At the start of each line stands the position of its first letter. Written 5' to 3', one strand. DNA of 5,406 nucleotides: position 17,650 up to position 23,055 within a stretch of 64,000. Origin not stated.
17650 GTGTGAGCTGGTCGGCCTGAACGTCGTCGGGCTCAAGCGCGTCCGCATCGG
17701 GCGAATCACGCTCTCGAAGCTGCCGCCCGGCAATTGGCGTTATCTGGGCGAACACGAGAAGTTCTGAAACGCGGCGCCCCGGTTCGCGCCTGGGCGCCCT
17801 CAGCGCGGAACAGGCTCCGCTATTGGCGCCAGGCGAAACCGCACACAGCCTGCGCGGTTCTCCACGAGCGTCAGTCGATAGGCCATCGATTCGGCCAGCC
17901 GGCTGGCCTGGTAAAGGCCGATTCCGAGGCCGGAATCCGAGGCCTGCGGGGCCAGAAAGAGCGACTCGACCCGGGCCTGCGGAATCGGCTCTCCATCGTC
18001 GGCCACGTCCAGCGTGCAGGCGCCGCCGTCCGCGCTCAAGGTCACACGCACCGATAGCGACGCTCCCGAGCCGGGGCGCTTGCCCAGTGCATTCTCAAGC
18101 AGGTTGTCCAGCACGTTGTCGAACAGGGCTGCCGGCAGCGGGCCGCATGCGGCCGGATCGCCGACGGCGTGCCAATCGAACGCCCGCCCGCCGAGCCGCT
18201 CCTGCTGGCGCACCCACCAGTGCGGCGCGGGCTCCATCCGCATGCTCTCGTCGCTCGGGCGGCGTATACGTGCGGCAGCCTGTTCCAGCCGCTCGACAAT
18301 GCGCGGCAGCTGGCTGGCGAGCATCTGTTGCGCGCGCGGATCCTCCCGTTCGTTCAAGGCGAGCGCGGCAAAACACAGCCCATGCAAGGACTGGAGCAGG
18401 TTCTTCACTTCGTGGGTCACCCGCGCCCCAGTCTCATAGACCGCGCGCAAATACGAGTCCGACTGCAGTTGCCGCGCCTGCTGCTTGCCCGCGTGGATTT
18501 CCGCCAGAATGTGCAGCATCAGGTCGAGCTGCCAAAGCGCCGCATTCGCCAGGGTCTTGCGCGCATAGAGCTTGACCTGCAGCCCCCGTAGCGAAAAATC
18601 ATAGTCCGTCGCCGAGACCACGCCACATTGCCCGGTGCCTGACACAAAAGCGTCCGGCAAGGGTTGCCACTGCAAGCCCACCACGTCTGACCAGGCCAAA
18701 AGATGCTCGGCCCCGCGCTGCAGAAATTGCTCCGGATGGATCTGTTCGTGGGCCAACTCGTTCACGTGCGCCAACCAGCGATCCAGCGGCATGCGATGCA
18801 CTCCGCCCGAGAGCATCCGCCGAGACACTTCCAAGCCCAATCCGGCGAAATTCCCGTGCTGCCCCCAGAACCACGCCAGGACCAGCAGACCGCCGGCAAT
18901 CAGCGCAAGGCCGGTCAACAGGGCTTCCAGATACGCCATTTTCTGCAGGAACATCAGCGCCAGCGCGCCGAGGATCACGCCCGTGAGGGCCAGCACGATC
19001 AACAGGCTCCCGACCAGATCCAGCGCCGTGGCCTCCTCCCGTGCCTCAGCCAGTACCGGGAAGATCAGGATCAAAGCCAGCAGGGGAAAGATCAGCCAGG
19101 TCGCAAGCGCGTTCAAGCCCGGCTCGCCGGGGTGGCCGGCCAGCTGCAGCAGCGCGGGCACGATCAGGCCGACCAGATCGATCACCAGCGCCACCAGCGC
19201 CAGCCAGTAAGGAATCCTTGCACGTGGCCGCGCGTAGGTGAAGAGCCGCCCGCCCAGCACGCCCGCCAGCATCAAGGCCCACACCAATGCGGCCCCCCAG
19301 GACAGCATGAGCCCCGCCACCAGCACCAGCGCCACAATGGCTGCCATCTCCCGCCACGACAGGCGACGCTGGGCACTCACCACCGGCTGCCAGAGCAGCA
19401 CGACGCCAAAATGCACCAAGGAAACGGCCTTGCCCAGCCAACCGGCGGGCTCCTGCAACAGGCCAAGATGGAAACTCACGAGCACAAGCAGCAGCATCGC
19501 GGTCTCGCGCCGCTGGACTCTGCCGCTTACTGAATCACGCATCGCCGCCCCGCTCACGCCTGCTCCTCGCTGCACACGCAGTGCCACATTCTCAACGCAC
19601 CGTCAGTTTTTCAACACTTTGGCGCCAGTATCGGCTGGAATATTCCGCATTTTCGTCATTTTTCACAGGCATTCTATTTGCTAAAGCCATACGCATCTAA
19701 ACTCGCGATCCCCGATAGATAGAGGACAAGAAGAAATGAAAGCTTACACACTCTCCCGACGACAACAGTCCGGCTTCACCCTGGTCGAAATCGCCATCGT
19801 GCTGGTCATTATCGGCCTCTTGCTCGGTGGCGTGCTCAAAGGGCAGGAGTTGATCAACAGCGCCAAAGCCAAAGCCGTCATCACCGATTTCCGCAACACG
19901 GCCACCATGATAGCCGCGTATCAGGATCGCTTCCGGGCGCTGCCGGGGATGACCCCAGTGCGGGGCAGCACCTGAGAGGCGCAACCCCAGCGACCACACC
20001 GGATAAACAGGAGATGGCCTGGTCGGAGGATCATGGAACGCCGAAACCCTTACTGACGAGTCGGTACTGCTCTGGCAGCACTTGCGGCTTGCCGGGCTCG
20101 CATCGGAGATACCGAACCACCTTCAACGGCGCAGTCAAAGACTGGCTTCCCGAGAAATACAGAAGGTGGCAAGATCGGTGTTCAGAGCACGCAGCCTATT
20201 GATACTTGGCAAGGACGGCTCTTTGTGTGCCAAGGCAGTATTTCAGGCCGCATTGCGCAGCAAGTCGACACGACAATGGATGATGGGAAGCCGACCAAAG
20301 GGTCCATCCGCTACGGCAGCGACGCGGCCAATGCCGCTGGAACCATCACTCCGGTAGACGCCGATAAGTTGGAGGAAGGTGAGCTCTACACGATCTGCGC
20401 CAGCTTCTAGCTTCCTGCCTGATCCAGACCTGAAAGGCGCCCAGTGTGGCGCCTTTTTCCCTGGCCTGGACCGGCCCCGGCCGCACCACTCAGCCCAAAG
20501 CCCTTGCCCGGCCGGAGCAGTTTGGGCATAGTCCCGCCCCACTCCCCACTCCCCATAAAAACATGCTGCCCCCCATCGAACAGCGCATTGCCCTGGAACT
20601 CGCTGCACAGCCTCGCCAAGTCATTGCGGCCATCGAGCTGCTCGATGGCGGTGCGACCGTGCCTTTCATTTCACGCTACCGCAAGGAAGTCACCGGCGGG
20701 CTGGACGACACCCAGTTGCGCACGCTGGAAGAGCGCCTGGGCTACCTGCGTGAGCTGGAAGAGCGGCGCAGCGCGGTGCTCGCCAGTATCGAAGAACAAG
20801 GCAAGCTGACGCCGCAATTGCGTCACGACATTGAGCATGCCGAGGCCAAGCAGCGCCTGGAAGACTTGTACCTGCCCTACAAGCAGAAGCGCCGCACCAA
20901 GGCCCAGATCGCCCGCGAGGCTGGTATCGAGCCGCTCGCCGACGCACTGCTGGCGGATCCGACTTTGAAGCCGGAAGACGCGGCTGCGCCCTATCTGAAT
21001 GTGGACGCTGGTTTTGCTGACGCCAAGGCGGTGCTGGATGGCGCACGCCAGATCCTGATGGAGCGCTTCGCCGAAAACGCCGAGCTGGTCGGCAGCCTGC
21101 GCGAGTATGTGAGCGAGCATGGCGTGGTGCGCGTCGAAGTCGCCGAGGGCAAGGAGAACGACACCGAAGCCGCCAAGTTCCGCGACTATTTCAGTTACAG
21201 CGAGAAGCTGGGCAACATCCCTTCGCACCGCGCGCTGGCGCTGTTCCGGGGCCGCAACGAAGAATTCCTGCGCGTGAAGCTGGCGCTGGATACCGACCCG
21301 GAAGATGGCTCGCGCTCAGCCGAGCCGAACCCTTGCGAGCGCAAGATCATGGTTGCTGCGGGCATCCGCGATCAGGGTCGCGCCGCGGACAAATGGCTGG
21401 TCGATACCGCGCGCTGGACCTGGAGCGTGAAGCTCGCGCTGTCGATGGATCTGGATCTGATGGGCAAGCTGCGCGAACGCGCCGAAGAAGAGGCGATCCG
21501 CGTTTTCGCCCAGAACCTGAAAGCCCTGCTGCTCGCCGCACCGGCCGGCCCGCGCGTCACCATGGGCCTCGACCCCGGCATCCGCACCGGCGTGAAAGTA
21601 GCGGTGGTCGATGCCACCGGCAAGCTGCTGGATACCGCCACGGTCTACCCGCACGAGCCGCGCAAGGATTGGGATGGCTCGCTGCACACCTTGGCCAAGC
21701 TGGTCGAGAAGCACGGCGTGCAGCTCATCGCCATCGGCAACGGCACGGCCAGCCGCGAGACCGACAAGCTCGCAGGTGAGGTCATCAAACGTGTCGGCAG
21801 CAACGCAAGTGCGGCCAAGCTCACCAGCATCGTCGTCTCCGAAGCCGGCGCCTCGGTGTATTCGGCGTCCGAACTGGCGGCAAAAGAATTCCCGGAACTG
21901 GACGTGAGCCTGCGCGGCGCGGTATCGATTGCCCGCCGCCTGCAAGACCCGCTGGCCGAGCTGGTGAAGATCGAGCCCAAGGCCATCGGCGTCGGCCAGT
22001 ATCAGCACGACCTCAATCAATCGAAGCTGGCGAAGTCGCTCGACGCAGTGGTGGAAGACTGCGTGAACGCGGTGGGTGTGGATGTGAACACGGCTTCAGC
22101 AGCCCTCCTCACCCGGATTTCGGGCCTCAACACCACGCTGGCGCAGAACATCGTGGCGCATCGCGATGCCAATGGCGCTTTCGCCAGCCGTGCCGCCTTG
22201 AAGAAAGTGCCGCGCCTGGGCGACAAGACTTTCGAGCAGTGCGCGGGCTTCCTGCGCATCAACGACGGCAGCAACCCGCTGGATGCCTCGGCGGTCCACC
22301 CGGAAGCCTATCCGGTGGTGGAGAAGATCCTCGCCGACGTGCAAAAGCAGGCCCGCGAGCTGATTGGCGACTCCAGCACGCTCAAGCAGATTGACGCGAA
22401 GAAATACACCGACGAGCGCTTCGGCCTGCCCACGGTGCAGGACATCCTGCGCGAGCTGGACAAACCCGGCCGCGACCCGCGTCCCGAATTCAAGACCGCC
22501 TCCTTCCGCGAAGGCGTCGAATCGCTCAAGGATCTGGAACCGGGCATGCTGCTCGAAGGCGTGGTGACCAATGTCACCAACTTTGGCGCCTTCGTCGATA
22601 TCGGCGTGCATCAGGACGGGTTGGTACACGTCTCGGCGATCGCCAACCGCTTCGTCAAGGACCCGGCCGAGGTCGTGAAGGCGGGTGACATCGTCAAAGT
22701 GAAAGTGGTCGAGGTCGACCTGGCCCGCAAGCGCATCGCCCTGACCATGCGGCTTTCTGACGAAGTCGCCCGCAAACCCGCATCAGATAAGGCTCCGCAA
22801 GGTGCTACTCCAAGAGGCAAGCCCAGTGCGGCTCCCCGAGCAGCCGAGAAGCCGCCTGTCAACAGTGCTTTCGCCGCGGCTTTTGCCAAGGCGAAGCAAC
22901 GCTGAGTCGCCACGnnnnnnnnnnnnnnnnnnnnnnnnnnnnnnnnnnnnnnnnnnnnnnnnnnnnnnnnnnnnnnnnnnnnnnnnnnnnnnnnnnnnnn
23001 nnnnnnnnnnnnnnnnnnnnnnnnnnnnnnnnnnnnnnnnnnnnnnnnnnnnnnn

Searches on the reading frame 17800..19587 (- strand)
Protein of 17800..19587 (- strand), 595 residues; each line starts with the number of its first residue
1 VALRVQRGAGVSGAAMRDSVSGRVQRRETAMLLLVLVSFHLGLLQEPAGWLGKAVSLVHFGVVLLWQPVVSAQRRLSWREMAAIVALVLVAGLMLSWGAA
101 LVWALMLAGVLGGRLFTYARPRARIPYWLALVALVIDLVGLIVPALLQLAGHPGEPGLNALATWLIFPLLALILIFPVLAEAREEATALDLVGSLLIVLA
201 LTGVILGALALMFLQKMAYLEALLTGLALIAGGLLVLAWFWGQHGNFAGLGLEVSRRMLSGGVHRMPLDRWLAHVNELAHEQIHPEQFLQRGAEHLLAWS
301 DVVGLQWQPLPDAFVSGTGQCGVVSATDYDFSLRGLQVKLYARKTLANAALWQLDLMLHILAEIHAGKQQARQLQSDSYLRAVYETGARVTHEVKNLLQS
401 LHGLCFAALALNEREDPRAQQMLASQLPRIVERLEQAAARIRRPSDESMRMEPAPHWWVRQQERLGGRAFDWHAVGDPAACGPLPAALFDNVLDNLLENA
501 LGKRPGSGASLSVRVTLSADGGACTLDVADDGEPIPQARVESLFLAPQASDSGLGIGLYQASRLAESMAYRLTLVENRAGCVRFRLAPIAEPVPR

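Call 53: search_protein_families(library=pfam, proteins=[window:17800-19587:-], max_evalue=0.00001)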
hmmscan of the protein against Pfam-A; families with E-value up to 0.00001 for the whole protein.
window:17800-19587:- (595 aa): 1 family
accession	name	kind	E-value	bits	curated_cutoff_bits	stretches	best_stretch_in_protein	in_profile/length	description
PF02518.31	HATPase_c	-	1.1e-09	39.2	26.4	1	490-581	7-102/111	Histidine kinase-, DNA gyrase B-, and HSP90-like ATPase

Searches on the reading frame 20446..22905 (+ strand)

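Call 53: search_protein_families(library=pfam, proteins=[window:20446-22905:+], max_evalue=0.00001)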
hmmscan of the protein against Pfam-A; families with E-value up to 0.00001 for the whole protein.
window:20446-22905:+ (819 aa): 8 families
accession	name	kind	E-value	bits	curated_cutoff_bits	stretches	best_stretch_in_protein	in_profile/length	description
PF22706.1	Tex_central_region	-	3.4e-71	239.4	27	1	171-354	1-178/178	Tex central region-like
PF16921.10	Tex_YqgF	-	2.2e-53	180.4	27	1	371-500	2-126/126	Tex protein YqgF-like domain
PF12836.13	HHH_3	-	7.4e-30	103.3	27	1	540-604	1-65/65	Helix-hairpin-helix motif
PF09371.15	Tex_N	-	3.6e-29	100.7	32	1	44-116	3-75/75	Tex-like protein N-terminal domain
PF17674.7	HHH_9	-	9.7e-27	94.1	23.1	1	610-679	1-70/70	HHH domain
PF00575.29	S1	-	5.9e-22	78.3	22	1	697-769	2-74/74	S1 RNA binding domain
PF14639.11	YqgF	-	6.7e-10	39.4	35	1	383-507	21-147/150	Holliday-junction resolvase-like of SPT6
PF14635.12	HHH_7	-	8e-08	33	27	1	518-605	10-103/104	Helix-hairpin-helix motif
